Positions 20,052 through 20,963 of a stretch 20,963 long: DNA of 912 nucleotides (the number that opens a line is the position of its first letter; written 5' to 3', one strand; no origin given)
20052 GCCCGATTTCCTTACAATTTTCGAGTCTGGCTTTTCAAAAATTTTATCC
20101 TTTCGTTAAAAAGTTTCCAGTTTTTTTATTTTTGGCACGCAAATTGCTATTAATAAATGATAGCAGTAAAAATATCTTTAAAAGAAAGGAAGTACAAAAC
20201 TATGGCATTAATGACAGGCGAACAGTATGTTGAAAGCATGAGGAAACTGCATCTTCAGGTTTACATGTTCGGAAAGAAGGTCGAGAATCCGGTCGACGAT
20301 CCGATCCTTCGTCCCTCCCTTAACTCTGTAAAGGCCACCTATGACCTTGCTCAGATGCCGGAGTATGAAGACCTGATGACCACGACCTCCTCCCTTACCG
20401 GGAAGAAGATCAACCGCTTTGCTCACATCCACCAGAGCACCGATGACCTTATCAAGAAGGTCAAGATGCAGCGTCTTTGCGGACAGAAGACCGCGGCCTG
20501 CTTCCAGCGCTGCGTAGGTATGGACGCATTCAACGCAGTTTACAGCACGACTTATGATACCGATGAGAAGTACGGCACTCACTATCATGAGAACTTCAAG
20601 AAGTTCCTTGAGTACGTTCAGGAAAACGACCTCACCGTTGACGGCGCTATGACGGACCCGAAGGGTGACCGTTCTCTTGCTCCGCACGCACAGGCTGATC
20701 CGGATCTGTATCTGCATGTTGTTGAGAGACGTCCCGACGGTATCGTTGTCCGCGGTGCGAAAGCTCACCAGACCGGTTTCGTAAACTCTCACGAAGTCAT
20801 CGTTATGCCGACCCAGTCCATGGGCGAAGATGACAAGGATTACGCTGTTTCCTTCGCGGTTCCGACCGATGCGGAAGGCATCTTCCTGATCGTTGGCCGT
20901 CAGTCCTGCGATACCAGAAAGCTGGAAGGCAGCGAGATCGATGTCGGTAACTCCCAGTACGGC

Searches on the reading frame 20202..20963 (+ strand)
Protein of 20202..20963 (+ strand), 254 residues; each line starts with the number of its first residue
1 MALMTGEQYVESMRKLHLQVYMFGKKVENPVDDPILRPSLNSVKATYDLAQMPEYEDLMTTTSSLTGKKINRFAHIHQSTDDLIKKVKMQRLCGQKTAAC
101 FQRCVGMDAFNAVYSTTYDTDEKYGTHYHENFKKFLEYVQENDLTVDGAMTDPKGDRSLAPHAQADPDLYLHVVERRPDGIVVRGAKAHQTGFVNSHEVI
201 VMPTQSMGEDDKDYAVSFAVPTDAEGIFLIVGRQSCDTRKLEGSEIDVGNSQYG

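Call 6: search_protein_families(library=pfam, proteins=[window:20202-20963:+])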
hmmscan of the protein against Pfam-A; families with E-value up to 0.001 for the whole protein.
window:20202-20963:+ (254 aa): 1 family
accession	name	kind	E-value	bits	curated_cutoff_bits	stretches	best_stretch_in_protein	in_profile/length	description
PF11794.13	HpaB_N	-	1.9e-97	326.5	35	1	5-253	1-249/270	4-hydroxyphenylacetate 3-hydroxylase N terminal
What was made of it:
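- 20202..20963 (+): abfD (4-hydroxybutyryl-CoA dehydratase/vinylacetyl-CoA isomerase), first 254 codons, cut by the window edge. Pfam HpaB_N at 326 bits (call 6).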

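Call 7: search_protein_families(library=ncbifam, proteins=[window:20202-20963:+])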
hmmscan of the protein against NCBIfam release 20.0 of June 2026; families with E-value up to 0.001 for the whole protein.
window:20202-20963:+ (254 aa): 2 families
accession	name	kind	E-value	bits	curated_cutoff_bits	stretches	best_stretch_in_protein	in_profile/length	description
TIGR02309.1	HpaB-1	equivalog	4.6e-35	121.6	480.2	1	4-237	2-234/477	4-hydroxyphenylacetate 3-monooxygenase, oxygenase component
TIGR02310.1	HpaB-2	equivalog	1.6e-20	73.2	885.2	1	4-236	13-240/519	4-hydroxyphenylacetate 3-monooxygenase, oxygenase component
